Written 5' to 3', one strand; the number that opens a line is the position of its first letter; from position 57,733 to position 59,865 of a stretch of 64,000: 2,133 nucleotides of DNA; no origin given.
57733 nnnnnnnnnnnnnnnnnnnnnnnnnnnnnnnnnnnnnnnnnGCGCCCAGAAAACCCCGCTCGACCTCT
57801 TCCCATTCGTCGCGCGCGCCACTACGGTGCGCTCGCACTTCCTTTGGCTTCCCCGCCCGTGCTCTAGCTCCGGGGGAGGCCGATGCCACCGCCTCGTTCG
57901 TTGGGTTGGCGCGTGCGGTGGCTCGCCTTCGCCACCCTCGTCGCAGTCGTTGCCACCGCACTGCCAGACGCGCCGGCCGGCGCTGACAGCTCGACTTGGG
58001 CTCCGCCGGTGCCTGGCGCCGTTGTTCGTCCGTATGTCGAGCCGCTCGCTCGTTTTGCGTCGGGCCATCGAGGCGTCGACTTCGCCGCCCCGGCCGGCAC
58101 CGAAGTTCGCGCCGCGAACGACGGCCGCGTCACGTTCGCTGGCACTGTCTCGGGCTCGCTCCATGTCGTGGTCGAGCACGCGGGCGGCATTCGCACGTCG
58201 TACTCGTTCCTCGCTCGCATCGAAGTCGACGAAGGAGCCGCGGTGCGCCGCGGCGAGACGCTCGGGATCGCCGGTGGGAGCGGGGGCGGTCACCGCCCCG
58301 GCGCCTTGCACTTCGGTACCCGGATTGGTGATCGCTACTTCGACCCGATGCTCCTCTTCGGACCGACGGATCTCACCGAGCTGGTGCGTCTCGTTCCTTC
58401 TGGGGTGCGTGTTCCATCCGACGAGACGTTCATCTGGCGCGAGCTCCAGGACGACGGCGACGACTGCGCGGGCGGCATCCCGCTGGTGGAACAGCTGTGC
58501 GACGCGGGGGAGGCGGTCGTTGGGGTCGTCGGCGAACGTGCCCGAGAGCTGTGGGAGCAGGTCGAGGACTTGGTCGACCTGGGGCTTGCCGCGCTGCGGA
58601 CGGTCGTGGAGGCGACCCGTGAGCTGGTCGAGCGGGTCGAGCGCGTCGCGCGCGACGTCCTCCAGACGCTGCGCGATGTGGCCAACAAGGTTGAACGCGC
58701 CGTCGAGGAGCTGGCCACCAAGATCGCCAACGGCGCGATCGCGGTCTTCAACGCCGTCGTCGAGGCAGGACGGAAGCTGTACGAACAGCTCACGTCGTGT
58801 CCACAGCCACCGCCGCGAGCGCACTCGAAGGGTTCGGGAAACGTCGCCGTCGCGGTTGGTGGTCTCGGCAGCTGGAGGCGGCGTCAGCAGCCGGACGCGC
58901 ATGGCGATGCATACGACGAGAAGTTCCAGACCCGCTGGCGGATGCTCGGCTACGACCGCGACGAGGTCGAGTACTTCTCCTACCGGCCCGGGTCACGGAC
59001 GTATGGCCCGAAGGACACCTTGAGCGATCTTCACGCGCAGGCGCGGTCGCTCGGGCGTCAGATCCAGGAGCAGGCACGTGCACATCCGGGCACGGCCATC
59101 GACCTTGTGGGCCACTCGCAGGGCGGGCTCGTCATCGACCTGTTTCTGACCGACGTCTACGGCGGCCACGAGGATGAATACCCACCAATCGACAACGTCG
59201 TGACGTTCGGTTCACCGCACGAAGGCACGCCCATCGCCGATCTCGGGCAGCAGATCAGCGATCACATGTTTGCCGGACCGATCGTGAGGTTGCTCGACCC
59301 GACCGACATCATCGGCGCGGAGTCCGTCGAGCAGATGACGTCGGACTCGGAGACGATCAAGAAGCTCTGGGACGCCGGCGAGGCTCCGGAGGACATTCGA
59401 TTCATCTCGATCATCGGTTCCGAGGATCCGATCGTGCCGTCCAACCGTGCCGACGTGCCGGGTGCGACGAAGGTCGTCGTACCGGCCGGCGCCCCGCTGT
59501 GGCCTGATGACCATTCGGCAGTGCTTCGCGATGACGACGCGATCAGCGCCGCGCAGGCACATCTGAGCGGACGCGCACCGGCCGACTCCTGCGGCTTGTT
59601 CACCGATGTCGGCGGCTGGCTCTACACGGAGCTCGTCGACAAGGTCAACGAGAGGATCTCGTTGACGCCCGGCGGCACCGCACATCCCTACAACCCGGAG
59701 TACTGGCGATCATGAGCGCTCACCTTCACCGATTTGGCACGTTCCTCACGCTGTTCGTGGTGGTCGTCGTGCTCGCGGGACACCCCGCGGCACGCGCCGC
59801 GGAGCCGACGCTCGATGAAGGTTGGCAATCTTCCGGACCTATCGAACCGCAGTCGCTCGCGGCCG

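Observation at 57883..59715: Secreted M23 peptidase fused through a long coiled-coil to a lipase-like alpha/beta hydrolase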

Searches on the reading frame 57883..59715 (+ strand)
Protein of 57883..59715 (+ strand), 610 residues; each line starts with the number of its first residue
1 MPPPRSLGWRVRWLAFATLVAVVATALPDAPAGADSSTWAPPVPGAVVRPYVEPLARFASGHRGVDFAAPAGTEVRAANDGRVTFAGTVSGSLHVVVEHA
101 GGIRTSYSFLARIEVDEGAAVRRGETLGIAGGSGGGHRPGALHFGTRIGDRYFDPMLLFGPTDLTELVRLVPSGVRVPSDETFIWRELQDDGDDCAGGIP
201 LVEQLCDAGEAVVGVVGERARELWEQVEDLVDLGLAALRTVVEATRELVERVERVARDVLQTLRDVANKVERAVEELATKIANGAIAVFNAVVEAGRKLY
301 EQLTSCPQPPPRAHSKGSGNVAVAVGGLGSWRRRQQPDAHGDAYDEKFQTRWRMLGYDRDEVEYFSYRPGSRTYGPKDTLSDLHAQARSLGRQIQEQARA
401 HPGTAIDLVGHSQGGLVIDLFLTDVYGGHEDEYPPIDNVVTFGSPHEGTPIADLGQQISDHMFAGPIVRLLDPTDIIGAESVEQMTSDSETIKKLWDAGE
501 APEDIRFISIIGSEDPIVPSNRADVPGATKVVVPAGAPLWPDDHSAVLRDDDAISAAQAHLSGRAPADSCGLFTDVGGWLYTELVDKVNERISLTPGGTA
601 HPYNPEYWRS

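Call 3: search_protein_families(library=pfam, proteins=[window:57883-59715:+], max_evalue=0.1)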
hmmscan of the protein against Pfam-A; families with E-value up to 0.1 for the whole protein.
window:57883-59715:+ (610 aa): 14 families
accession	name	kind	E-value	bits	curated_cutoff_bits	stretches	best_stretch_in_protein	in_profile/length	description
PF01551.29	Peptidase_M23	-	2e-20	73.2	28.7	1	61-155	2-96/96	Peptidase family M23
PF24096.1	DUF7379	-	7.3e-08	33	33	1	384-453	51-119/191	Domain of unknown function (DUF7379)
PF02089.21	Palm_thioest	-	2.1e-05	24.8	26.8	1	378-449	49-113/254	Palmitoyl protein thioesterase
PF06028.17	DUF915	-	3.3e-05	23.8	22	1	404-461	103-158/255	Alpha/beta hydrolase of unknown function (DUF915)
PF01083.28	Cutinase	-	0.00011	22.6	25.9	1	388-481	63-148/173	Cutinase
PF07819.20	PGAP1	-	0.00014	22.1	24.3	1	392-452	74-135/233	PGAP1-like alpha/beta domain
PF01764.32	Lipase_3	-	0.0021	18.4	22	1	389-449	48-107/140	Lipase (class 3)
PF05057.20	DUF676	-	0.0023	17.9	20.3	1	377-449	49-128/217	Putative serine esterase (DUF676)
PF06259.18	Abhydrolase_8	-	0.0024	18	20.5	1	361-447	65-146/178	Alpha/beta hydrolase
PF23854.1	DUF7217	-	0.0053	16.9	29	1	203-288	111-196/238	Domain of unknown function (DUF7217)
PF12699.13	phiKZ_IP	-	0.014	15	27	1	234-322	292-378/387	phiKZ-like phage internal head proteins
PF09361.15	Phasin_2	-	0.037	14.7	24.9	0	230-304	3-75/100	Phasin protein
PF07890.17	Rrp15p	-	0.079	13.6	27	0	239-303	46-109/140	Rrp15p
PF07464.16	ApoLp-III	-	0.094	13.3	36.3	0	236-284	22-70/146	Apolipophorin-III precursor (apoLp-III)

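Call 4: search_protein_families(library=ncbifam, proteins=[window:57883-59715:+], max_evalue=0.1)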
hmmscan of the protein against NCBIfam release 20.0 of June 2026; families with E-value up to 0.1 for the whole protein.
window:57883-59715:+ (610 aa): 16 families
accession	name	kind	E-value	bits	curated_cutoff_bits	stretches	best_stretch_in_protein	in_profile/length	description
NF052530.1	Heli_ShapePgp3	exception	4.8e-17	62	300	1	59-157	164-262/270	peptidoglycan metallopeptidase Pgp3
NF050804.1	CellDivDipMCaul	equivalog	1.5e-12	47.2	900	1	63-147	529-614/634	cell division endopeptidase DipM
NF008652.0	PRK11649.1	equivalog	4.8e-12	45.3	341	1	54-155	305-406/439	murein DD-endopeptidase MepM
NF053825.1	PdgNdpepShyA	equivalog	6.2e-11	41.6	700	1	54-144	288-378/425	peptidoglycan DD-endopeptidase ShyA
NF008644.1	PRK11637.1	equivalog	6.7e-11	41.8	270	1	39-153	266-377/385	murein hydrolase activator EnvC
NF041208.1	celldiv_DipM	equivalog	1.7e-10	40.7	740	1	62-147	319-405/419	cell division endopeptidase DipM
NF052336.1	PdgHdaseHSB100310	equivalog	1.3e-09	37.9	500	1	19-146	13-141/316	peptidoglycan hydrolase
NF047755.1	LIC_10271_M23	exception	1.5e-09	37.9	180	1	61-129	116-185/207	LIC_10271 family cell wall hydrolase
NF053824.1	PdgNdpepShyC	equivalog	9.4e-09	34.6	700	1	60-135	294-370/429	peptidoglycan DD-endopeptidase ShyC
NF040883.1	amid_act_ActS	equivalog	2.1e-08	33.7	375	1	30-156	108-230/242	amidase activator ActS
NF053738.1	S2SprSpoIIQBc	equivalog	3.3e-07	30.2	250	1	63-158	123-222/232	stage II sporulation protein SpoIIQ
NF047657.1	CellWlHdaseLepto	equivalog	5.5e-06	26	400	1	60-130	126-197/221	hypothetical protein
NF052529.1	PG_M23_Pgp6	exception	8.1e-06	24.8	600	1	60-147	333-420/452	peptidoglycan metallopeptidase Pgp6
NF008123.1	PRK10871.1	equivalog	0.0001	21.9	311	1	29-151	236-354/365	murein hydrolase activator NlpD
TIGR00996.1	Mtu_fam_mce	paralog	0.033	13.4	140.5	1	200-279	188-266/291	MCE family protein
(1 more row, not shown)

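Call 5: find_homologous_proteins(query=window:57883-59712:+, max_evalue=0.001)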
Query window:57883-59712:+ (610 aa): 481 proteins with E <= 0.001 among 8000 candidates; the best 120 are listed.
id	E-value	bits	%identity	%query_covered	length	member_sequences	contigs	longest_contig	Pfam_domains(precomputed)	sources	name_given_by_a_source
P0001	0.0e+0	1385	100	100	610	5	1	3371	PF02089.22,PF01551.30,PF24096.3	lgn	-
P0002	1.5e-281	954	71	100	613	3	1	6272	PF01551.30,PF24096.3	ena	-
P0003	3.1e-281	953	71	99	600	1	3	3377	PF01551.30,PF24096.3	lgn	-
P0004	6.4e-280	948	71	100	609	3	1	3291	PF02089.22,PF01551.30,PF24096.3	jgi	jgi:hypothetical protein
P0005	3.2e-275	933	70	100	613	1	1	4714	PF02089.22,PF01551.30,PF24096.3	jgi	jgi:hypothetical protein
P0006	3.4e-274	929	69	100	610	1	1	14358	PF02089.22,PF01551.30,PF24096.3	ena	-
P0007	9.9e-256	868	69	96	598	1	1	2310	PF01551.30,PF05057.21,PF24096.3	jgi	jgi:hypothetical protein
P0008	5.7e-242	823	64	98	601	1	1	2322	PF02089.22,PF01551.30,PF24096.3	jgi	jgi:hypothetical protein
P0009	2.2e-223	761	60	98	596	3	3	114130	PF02089.22,PF01551.30,PF07819.20,PF24096.3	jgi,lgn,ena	-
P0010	2.0e-214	732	58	97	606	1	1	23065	PF02089.22,PF01551.30,PF06028.18,PF24096.3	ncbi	-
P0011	3.4e-205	701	57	97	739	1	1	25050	PF01551.30,PF24096.3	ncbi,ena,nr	ncbi:MAG: hypothetical protein EXQ79_05165 [Acidimicrobiia bacterium]|nr:hypothetical protein [Acidi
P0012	1.1e-199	683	56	99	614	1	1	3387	PF01551.30,PF05057.21,PF07819.20,PF24096.3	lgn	-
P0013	3.3e-199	682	60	90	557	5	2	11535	PF01551.30,PF05057.21,PF07819.20,PF24096.3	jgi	-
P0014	4.3e-194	665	56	99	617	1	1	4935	PF01551.30,PF24096.3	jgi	jgi:hypothetical protein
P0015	5.9e-192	658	56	97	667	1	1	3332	PF01551.30,PF05057.21,PF24096.3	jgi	jgi:hypothetical protein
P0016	1.1e-181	624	53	97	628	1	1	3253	PF02089.22,PF01551.30,PF06028.18,PF05057.21,PF24096.3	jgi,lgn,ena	-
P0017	5.4e-181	621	53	94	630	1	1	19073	PF01551.30,PF24096.3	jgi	jgi:Peptidase family M23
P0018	8.2e-181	621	54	91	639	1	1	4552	PF01551.30,PF07819.20,PF24096.3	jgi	jgi:hypothetical protein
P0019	1.3e-178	614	53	91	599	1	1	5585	PF01551.30,PF24096.3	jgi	jgi:peptidase M23-like protein/putative serine esterase DUF676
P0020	2.6e-177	609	66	70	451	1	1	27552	PF24096.3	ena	-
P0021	3.0e-177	609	52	96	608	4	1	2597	PF01551.30,PF24096.3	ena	-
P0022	6.6e-177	608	62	77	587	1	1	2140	PF02089.22,PF01551.30,PF08811.17,PF24096.3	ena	-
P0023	9.3e-159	548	49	98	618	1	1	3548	PF02089.22,PF01551.30,PF07819.20,PF24096.3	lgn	-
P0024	1.3e-158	547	51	93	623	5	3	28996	PF02089.22,PF01551.30,PF05057.21,PF07819.20,PF24096.3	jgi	jgi:hypothetical protein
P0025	2.2e-157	543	50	88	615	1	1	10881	PF02089.22,PF01551.30,PF07819.20,PF24096.3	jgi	jgi:hypothetical protein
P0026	2.4e-156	540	49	95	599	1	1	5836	PF01551.30,PF24096.3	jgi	-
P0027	1.4e-154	534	48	95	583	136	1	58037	PF01551.30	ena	-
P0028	1.5e-154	534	50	94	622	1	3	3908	PF01551.30,PF24096.3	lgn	-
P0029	1.6e-153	531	52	84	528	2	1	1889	PF01551.30,PF24096.3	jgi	jgi:hypothetical protein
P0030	8.6e-153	528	47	95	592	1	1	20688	PF01551.30,PF24096.3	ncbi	-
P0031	2.6e-152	527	51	90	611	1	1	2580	PF02089.22,PF01551.30,PF07819.20,PF24096.3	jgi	jgi:hypothetical protein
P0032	7.0e-152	525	49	91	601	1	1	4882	PF01551.30,PF24096.3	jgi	jgi:hypothetical protein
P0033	4.2e-151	523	49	89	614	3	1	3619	PF01551.30,PF24096.3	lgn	-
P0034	4.2e-150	519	68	56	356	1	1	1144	PF02089.22,PF05057.21,PF07819.20,PF24096.3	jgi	jgi:hypothetical protein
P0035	1.0e-149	518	48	92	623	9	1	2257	PF02089.22,PF01551.30,PF05057.21,PF07819.20,PF24096.3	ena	-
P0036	1.5e-148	514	48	95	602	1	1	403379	PF02089.22,PF01551.30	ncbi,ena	-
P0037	2.3e-148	514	48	93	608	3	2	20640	PF01551.30,PF24096.3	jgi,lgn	jgi:hypothetical protein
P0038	4.1e-148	513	48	93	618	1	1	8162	PF01551.30,PF24096.3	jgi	-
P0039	5.4e-148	512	47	97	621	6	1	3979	PF02089.22,PF01551.30,PF24096.3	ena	-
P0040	1.4e-147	511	48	91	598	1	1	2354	PF01551.30,PF24096.3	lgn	-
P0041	3.9e-147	510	48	95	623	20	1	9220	PF01551.30,PF07819.20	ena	-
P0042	4.3e-147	509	47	99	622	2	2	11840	PF01551.30,PF05057.21,PF07819.20,PF24096.3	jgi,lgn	-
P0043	1.8e-146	507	45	94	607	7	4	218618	PF01551.30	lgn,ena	-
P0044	1.9e-145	504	48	94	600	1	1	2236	PF02089.22,PF01551.30,PF24096.3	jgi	jgi:hypothetical protein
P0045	8.1e-145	502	48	95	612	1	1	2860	PF01551.30,PF07819.20,PF24096.3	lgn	-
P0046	1.2e-144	501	49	89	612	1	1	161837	PF01551.30,PF24096.3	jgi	jgi:hypothetical protein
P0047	5.0e-144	499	45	98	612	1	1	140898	PF02089.22,PF01551.30,PF05057.21,PF07819.20,PF24096.3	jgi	jgi:hypothetical protein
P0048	1.6e-143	498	48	93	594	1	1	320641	PF01551.30,PF06028.18,PF24096.3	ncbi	-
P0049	8.1e-142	492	47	91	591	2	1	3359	PF02089.22,PF01551.30,PF06028.18,PF05057.21,PF07819.20,PF24096.3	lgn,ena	-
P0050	1.9e-140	488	47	90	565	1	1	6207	PF02089.22,PF01551.30,PF24096.3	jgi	jgi:hypothetical protein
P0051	2.1e-137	477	46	92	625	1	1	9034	PF01551.30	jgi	jgi:hypothetical protein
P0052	9.0e-137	475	46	92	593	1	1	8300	PF01551.30,PF24096.3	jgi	jgi:pimeloyl-ACP methyl ester carboxylesterase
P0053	9.3e-137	475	46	94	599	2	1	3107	PF02089.22,PF01551.30,PF06028.18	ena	-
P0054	3.1e-136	474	46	90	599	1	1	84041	PF01551.30,PF24096.3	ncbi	-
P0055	4.8e-136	473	46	98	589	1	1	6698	PF01551.30,PF24096.3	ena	-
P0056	2.7e-135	470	45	94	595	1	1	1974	PF01551.30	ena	-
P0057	6.0e-134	466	46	95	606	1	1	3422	PF02089.22,PF01551.30,PF06028.18,PF05057.21,PF07819.20,PF24096.3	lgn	-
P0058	6.0e-134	466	46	92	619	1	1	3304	PF02089.22,PF01551.30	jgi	jgi:hypothetical protein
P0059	5.7e-133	463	46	97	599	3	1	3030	PF02089.22,PF01551.30,PF05057.21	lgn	-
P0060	5.2e-131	456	46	95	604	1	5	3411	PF01551.30,PF24096.3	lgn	-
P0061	9.9e-131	455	44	92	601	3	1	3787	PF01551.30,PF24096.3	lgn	-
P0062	7.4e-130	453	44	95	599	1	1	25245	PF01551.30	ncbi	ncbi:MAG: peptidoglycan DD-metalloendopeptidase family protein [Acidimicrobiia bacterium]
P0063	1.2e-129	452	49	84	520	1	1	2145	PF01551.30,PF05057.21,PF24096.3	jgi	jgi:hypothetical protein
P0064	2.9e-127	444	44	90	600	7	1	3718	PF01551.30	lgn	-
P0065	4.6e-127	443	46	88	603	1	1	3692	PF01551.30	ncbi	-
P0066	3.9e-125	437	47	87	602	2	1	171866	PF02089.22,PF01551.30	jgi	-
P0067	1.4e-124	435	45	91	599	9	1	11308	PF01764.32,PF01551.30,PF06028.18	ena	-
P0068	4.2e-124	434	44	96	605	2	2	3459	PF06259.19,PF01551.30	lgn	-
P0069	6.5e-124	433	43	96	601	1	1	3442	PF01551.30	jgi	jgi:hypothetical protein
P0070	4.5e-123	430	44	92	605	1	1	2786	PF01551.30,PF24096.3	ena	-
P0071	2.9e-121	424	42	95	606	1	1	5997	PF01551.30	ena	-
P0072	2.5e-115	405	43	89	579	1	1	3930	PF02089.22,PF01551.30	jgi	jgi:hypothetical protein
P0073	1.6e-113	399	44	87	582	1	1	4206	PF01764.32,PF01551.30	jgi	jgi:murein DD-endopeptidase MepM/ murein hydrolase activator NlpD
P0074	1.3e-111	392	43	96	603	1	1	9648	PF01551.30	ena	-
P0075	2.0e-111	392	42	88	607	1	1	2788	PF01551.30,PF24096.3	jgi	jgi:Peptidase family M23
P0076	3.1e-110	388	44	85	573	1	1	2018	PF01551.30,PF06028.18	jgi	jgi:pimeloyl-ACP methyl ester carboxylesterase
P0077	2.4e-109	385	44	89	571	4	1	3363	PF01551.30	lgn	-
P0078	1.4e-108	382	43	90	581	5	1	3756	PF01551.30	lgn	-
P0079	7.8e-108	380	44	91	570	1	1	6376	PF01551.30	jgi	jgi:hypothetical protein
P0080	1.2e-107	379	40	99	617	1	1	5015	PF02089.22,PF01551.30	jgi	jgi:hypothetical protein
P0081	9.8e-107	376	42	86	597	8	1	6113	PF01551.30,PF07819.20,PF24096.3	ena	-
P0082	5.1e-106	374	42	95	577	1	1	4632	PF01551.30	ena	-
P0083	8.2e-104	366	43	90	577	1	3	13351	PF01551.30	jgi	jgi:hypothetical protein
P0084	2.0e-103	365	42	85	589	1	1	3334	PF01551.30,PF06028.18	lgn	-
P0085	3.9e-103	364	40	89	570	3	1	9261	PF01551.30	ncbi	ncbi:MAG TPA: peptidoglycan DD-metalloendopeptidase family protein [Acidimicrobiia bacterium]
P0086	8.0e-103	363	42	92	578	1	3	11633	PF01551.30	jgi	jgi:Peptidase family M23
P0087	3.2e-102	361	43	90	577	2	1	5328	PF01551.30,PF24096.3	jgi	jgi:hypothetical protein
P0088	6.0e-102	360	43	86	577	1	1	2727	PF02089.22,PF01551.30,PF24096.3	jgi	jgi:hypothetical protein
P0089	3.6e-100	354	40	89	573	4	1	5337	PF01551.30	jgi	jgi:Peptidase family M23/Alpha/beta hydrolase of unknown function (DUF915)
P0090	1.8e-99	352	39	91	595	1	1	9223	PF01551.30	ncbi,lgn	-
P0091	3.7e-99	351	46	69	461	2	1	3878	PF24096.3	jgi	jgi:hypothetical protein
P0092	1.5e-96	342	55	31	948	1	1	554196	PF01551.30,PF13360.14,PF13570.14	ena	-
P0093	3.2e-96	341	38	90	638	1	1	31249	PF01551.30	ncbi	-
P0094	8.9e-96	340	41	88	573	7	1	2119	PF02089.22,PF01551.30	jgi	jgi:hypothetical protein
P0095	3.2e-95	338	39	89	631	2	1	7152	PF01551.30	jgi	jgi:hypothetical protein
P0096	3.7e-95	338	40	84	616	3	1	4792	PF01551.30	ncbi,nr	ncbi:MAG TPA: peptidoglycan DD-metalloendopeptidase family protein [Acidimicrobiia bacterium]|nr:pep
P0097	1.6e-93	332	40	90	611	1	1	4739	PF01551.30,PF24096.3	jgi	jgi:hypothetical protein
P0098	1.5e-92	329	63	22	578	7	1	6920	PF01551.30,PF05057.21,PF24096.3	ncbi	-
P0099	1.9e-92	329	39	95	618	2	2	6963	PF01551.30,PF24096.3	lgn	-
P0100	3.3e-92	328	37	92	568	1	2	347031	PF01551.30,PF05057.21,PF24096.3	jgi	jgi:hypothetical protein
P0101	2.7e-91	325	39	92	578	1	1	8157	PF01551.30,PF24096.3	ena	-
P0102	2.8e-91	325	39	92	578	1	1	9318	PF01551.30,PF24096.3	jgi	-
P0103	4.2e-91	325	62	22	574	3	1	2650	PF01551.30,PF24096.3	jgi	-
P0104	1.9e-90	322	61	22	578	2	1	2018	PF01551.30,PF24096.3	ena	-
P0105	2.1e-90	322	38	91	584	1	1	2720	PF01551.30,PF05057.21,PF24096.3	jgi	jgi:peptidase M23-like protein/putative serine esterase DUF676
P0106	2.9e-90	322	62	26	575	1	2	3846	PF01551.30,PF05057.21,PF24096.3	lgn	-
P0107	7.1e-90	320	39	91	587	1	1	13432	PF01551.30,PF24096.3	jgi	jgi:hypothetical protein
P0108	1.5e-89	319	39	90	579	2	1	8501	PF01551.30,PF24096.3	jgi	jgi:Peptidase family M23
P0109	2.2e-89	319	38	91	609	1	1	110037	PF01551.30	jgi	jgi:Peptidase family M23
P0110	2.3e-89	319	39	91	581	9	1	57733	PF01551.30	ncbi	ncbi:MAG TPA: peptidoglycan DD-metalloendopeptidase family protein [Acidimicrobiia bacterium]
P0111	3.6e-89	318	39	92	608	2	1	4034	PF01551.30,PF24096.3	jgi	jgi:hypothetical protein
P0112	7.8e-89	317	40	88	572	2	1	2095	PF01551.30,PF05057.21,PF24096.3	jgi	-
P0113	7.8e-89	317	58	24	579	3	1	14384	PF01551.30,PF24096.3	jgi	jgi:Peptidase family M23/Putative serine esterase (DUF676)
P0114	9.3e-89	317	37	95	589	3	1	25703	PF01551.30,PF24096.3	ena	-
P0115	2.3e-88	315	37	93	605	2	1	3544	PF01551.30,PF24096.3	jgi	jgi:hypothetical protein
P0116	2.6e-88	315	39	92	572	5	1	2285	PF01551.30,PF24096.3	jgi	-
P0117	4.2e-88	315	41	87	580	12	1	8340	PF01551.30,PF24096.3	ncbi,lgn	ncbi:MAG: peptidoglycan DD-metalloendopeptidase family protein [Acidimicrobiia bacterium]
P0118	4.8e-88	314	38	87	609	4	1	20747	PF01551.30,PF24096.3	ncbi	-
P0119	4.9e-88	314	37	92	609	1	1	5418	PF01551.30,PF05057.21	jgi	jgi:hypothetical protein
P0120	5.0e-88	314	36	91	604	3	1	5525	PF01551.30,PF24096.3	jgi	jgi:hypothetical protein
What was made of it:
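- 57883..59715 (+): Complete gene for the 610-aa M23 / helical spacer / alpha-beta hydrolase fusion protein (stop codon 59713-59715). Full-length homologues (call 5).
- On Pfam DUF7379 (PF24096): The precomputed annotation of the identical protein P0001 does list PF24096 (call 5).
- Checked: A 100%-identical protein exists in public data, and more than 100 full-length homologues at 36-71% identity have the same length and order of parts (call 5).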
